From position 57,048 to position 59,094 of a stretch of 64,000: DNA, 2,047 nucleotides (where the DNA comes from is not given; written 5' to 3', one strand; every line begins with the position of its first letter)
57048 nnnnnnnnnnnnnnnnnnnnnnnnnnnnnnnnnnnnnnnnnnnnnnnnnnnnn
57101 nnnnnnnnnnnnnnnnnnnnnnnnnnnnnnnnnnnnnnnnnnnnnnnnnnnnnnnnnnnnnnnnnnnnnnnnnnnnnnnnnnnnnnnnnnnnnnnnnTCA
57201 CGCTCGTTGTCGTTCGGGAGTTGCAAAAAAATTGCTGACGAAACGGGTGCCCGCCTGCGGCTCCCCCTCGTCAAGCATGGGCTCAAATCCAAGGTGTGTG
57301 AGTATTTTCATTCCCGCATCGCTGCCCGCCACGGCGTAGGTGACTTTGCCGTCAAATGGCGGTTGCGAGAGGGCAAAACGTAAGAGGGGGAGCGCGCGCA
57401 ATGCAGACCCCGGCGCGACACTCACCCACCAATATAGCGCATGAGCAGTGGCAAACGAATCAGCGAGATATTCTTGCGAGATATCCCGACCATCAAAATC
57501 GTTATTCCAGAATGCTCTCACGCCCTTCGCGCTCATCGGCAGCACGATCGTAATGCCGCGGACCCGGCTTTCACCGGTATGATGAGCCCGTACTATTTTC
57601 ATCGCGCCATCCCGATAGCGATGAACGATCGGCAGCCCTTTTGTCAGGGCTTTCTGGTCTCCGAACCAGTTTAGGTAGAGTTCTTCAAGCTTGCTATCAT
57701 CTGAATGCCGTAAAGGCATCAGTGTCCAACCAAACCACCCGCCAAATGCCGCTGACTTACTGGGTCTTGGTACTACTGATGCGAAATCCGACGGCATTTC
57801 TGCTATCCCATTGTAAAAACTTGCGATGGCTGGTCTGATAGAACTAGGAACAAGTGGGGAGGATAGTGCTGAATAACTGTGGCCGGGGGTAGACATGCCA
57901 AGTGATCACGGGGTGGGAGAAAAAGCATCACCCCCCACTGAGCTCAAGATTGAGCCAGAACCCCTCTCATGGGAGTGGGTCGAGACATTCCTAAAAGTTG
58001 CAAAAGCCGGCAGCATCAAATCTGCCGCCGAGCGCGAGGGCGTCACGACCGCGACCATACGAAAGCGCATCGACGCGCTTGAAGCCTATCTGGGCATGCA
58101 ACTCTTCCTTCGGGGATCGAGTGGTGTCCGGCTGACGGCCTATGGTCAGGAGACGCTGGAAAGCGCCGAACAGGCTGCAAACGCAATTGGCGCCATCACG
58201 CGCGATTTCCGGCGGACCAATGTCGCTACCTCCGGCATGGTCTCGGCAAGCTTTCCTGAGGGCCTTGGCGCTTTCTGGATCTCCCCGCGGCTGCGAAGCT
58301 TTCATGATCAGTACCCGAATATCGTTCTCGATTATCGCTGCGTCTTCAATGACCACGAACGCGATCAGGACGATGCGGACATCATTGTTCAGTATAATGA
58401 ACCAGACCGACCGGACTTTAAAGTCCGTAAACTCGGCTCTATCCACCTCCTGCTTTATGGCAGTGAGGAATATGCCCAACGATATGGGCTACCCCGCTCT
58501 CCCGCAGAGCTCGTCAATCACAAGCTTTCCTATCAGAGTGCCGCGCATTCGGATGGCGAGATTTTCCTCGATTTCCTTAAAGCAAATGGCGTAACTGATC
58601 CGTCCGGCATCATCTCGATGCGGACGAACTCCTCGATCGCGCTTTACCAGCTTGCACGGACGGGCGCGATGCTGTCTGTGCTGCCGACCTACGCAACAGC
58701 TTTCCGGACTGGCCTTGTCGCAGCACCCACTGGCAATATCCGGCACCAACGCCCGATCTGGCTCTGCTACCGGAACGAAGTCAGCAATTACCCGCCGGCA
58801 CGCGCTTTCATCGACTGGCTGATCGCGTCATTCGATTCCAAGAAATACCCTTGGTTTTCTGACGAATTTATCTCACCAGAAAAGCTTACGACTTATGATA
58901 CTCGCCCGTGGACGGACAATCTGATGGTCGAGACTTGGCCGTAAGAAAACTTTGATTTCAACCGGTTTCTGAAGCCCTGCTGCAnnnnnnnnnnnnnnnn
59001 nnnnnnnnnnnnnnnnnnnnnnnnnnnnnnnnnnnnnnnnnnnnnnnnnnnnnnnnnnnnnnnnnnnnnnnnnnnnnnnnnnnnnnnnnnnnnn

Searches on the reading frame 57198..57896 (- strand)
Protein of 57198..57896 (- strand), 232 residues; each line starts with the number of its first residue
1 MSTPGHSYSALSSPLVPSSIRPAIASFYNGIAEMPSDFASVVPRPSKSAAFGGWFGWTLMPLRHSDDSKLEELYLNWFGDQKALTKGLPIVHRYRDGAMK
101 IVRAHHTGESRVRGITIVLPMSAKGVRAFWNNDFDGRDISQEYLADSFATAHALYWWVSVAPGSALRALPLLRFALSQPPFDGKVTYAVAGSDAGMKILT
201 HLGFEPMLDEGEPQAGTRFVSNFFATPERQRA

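Call 6: search_protein_families(library=pfam, proteins=[window:57198-57896:-], max_evalue=0.01)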
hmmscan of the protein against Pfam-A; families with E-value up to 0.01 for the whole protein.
window:57198-57896:- (232 aa): 0 families

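Call 7: search_protein_families(library=ncbifam, proteins=[window:57198-57896:-], max_evalue=0.01)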
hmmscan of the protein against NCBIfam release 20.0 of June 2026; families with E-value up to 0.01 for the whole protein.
window:57198-57896:- (232 aa): 0 families

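Call 38: search_protein_families(library=pfam, proteins=[window:57198-57896:-], max_evalue=10)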
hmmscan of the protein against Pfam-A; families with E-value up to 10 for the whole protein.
window:57198-57896:- (232 aa): 0 families

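Call 39: find_homologous_proteins(query=window:57198-57896:-)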
Query window:57198-57896:- (232 aa): 1 proteins with E <= 0.001 among 285 candidates.
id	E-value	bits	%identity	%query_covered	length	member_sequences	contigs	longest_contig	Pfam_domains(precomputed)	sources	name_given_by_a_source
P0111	1.2e-130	452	98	86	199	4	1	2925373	-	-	-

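Call 49: search_protein_representatives(protein=window:57198-57896:-)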
Query: 232 residues. Proteins with E-value up to 0.001 (for the whole library): 26; up to 1e-10: 6; up to 1e-30: 1. The best 26 are listed.
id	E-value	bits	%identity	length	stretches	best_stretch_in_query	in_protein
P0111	3.8e-131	452.1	98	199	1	34-232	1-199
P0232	1.8e-29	119.4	39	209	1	52-231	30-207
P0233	1.2e-20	90.5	38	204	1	53-219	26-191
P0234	7.4e-20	87.9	33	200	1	54-219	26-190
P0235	5.1e-16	75.3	31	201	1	53-227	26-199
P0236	3.3e-15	72.7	30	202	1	54-208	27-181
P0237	8.8e-10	54.9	32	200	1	56-209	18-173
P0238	4.4e-09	52.6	30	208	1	59-220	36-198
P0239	3.4e-08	49.7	37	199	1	111-211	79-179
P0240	4.8e-08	49.2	31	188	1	103-221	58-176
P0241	9.8e-08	48.2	29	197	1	94-207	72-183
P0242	1.8e-06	44.1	33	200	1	109-209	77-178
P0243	2.2e-06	43.8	33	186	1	110-214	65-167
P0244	1.7e-05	40.9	31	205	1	105-211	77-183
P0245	1.7e-05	40.9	30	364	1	91-201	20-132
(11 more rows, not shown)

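Call 61: predict_structure(alignment_id=A2)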
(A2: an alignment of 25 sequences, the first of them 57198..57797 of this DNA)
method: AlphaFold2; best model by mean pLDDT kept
length: 199 residues; sequences in the alignment: 25
mean_pLDDT: 87.5   pTM: 0.82
mean pLDDT of the five models: 87.5, 87.3, 86.8, 86.5, 85.1
residues with pLDDT >= 90: 149; 70-90: 22; 50-70: 11; < 50: 17
segments of 3 or more residues with pLDDT < 50: 1-13, 197-199
pLDDT, mean of each block of 10 residues (from residue 1): 43 53 93 96 94 96 97 87 98 97 96 98 95 90 94 95 91 88 92 55
secondary structure, 60 per line:
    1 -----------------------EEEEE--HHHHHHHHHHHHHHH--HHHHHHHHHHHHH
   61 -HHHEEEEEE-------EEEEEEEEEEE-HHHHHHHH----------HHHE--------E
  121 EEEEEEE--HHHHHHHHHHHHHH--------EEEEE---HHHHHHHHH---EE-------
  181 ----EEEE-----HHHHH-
elements in order: E24-28 H31-45 H48-60 E65-70 E78-88 H90-97 E120-127 H130-143 E152-156 H160-168 E185-188 H194-198

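Call 64: fold_search(model_id=the predicted structure, library=pdb)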
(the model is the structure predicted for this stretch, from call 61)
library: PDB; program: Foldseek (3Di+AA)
matches with E <= 10: 583; with E <= 0.001: 10
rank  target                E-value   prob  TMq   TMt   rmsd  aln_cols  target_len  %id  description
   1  2qec                  5.8e-06  1.00  0.48  0.51   7.6       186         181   16  Crystal structure of histone acetyltransferase HPA2 and related acetyltransferase (NP_600742.1) from Corynebacterium glu (released 2007-07-10)
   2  5gi5                  5.5e-05  1.00  0.49  0.47   7.6       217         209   13  Crystal Structure of Drosophila melanogaster Dopamine N-Acetyltransferase Bound to CoA (released 2017-07-05)
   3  5gi6                  6.3e-05  1.00  0.49  0.48   7.8       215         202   14  Crystal Structure of Drosophila melanogaster Dopamine N-Acetyltransferase Bound to CoA and Phenylethylamine (released 2017-07-05)
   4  7oju_A                9.3e-05  1.00  0.50  0.47   6.2       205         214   16  Chaetomium thermophilum Naa50 GNAT-domain in complex with bisubstrate analogue CoA-Ac-MVNAL (released 2022-09-28)
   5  2oh1_A                1.7e-04  1.00  0.49  0.55   5.9       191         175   10  Crystal structure of acetyltransferase GNAT family (YP_013287.1) from Listeria monocytogenes 4b F2365 at 1.46 A resolu (released 2007-02-13)
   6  8wme_A                2.4e-04  1.00  0.43  0.41   8.2       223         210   12  Crystal Structure of Drosophila melanogaster D46A Dopamine N-Acetyltransferase (released 2024-10-02)
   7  1l0c                  2.6e-04  1.00  0.51  0.59   5.7       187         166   14  Investigation of the Roles of Catalytic Residues in Serotonin N-Acetyltransferase (released 2002-06-19)
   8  3qb8_A                6.0e-04  1.00  0.51  0.52   6.6       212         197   14  Paramecium Chlorella Bursaria Virus1 Putative ORF A654L is a Polyamine Acetyltransferase (released 2012-01-25)
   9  1cjw                  8.3e-04  1.00  0.54  0.63   5.5       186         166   13  SEROTONIN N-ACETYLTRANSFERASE COMPLEXED WITH A BISUBSTRATE ANALOG (released 1999-05-06)
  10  1ib1_E                8.3e-04  1.00  0.55  0.60   5.5       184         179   10  CRYSTAL STRUCTURE OF THE 14-3-3 ZETA:SEROTONIN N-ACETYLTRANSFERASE COMPLEX (released 2001-05-02)
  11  5c88_A                1.1e-03  1.00  0.48  0.58   6.8       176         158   10  Crystal structure of Ard1 N-terminal acetyltransferase from Sulfolobus solfataricus in monoclinic form (released 2016-01-13)
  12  5icw_C                1.1e-03  1.00  0.55  0.61   6.2       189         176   11  Crystal structure of human NatF (hNaa60) homodimer bound to Coenzyme A (released 2016-06-22)
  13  2oh1_C                1.2e-03  0.99  0.42  0.47   6.8       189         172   14  Crystal structure of acetyltransferase GNAT family (YP_013287.1) from Listeria monocytogenes 4b F2365 at 1.46 A resolu (released 2007-02-13)
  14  5icw_D                1.3e-03  1.00  0.55  0.61   6.9       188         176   10  Crystal structure of human NatF (hNaa60) homodimer bound to Coenzyme A (released 2016-06-22)
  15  4fd6                  1.4e-03  1.00  0.47  0.44   8.1       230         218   10  Crystal structure of native arylalkylamine N-Acetyltransferase 2 from the yellow fever mosquito, Aedes aegypti (released 2012-06-27)
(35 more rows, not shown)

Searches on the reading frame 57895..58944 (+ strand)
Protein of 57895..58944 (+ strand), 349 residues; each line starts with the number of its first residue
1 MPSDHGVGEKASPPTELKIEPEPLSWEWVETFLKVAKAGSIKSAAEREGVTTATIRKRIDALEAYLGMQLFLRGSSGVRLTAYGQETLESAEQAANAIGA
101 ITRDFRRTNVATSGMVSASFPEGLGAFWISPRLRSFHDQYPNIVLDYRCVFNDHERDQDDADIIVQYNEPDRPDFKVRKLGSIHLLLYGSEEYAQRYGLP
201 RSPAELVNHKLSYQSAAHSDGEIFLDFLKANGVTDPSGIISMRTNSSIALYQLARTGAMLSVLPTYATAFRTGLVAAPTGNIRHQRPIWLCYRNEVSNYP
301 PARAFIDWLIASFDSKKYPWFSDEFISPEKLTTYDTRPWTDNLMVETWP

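Call 6: search_protein_families(library=pfam, proteins=[window:57895-58944:+], max_evalue=0.01)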
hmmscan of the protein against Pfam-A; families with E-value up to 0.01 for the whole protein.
window:57895-58944:+ (349 aa): 3 families
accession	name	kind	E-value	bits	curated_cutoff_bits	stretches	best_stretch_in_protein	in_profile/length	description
PF03466.25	LysR_substrate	-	7.7e-26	91.2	28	1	113-312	5-207/209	LysR substrate binding domain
PF00126.33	HTH_1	-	3.7e-16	59.3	26.6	1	26-85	1-60/60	Bacterial regulatory helix-turn-helix protein, lysR family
PF11226.13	DUF3022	-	0.0085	16.7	30.6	0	50-100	45-95/105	Protein of unknown function (DUF3022)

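Call 7: search_protein_families(library=ncbifam, proteins=[window:57895-58944:+], max_evalue=0.01)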
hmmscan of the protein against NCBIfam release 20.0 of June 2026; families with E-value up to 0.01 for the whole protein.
window:57895-58944:+ (349 aa): 43 families (the best 25 are shown)
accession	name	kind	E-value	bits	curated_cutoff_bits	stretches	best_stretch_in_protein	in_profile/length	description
NF008352.0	PRK11139.1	subfamily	2.5e-28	99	288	1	35-317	17-296/305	transcriptional regulator GcvA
NF007491.0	PRK10086.1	equivalog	4.5e-21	75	316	1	29-218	22-209/313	DNA-binding transcriptional regulator DsdC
NF007315.1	PRK09801.1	equivalog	2.9e-20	72.5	398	1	31-260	13-243/301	L-tartrate utilization transcriptional activator TtdR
TIGR03418.1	chol_sulf_TF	equivalog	4.9e-20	71.7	324.8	1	25-211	2-186/291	choline sulfate utilization transcriptional regulator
NF008416.0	PRK11242.1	equivalog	1.5e-19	70.5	277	1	30-314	7-292/300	transcriptional regulator CynR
NF040888.1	trans_reg_YafC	equivalog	1.7e-18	66.5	470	1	28-310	7-290/293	DNA-binding transcriptional regulator YafC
TIGR02036.1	dsdC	equivalog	2.6e-15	56.2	352.4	1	29-218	13-200/302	DNA-binding transcriptional regulator DsdC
NF040786.1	LysR_Sec_metab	equivalog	2.6e-15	56.2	250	1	29-145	6-122/298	selenium metabolism-associated LysR family transcriptional regulator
NF053705.1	TransRegGltCGpos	equivalog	2e-14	53.5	350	1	29-145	6-122/300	glutamate biosynthesis transcriptional regulator GltC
NF007667.0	PRK10341.1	equivalog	5.2e-14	52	308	1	31-144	14-127/312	transcriptional regulator TdcA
NF047520.1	trans_act_CidR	equivalog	3.9e-13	49.3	415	1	30-146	7-123/292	cidABC operon transcriptional activator CidR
NF007501.0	PRK10094.1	equivalog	5.7e-13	48.7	372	1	27-109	5-87/308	HTH-type transcriptional activator AllS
NF041130.1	PenR_Burk_TF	exception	8.5e-12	44.8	625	1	40-311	24-287/292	beta-lactamase transcriptional regulator PenR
TIGR03339.1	phn_lysR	subfamily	1.6e-11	44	341.1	1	31-187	4-160/279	aminoethylphosphonate catabolism associated LysR family transcriptional regulator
NF002946.0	PRK03601.1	equivalog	3.6e-11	43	240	1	27-195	4-173/275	HTH-type transcriptional regulator HdfR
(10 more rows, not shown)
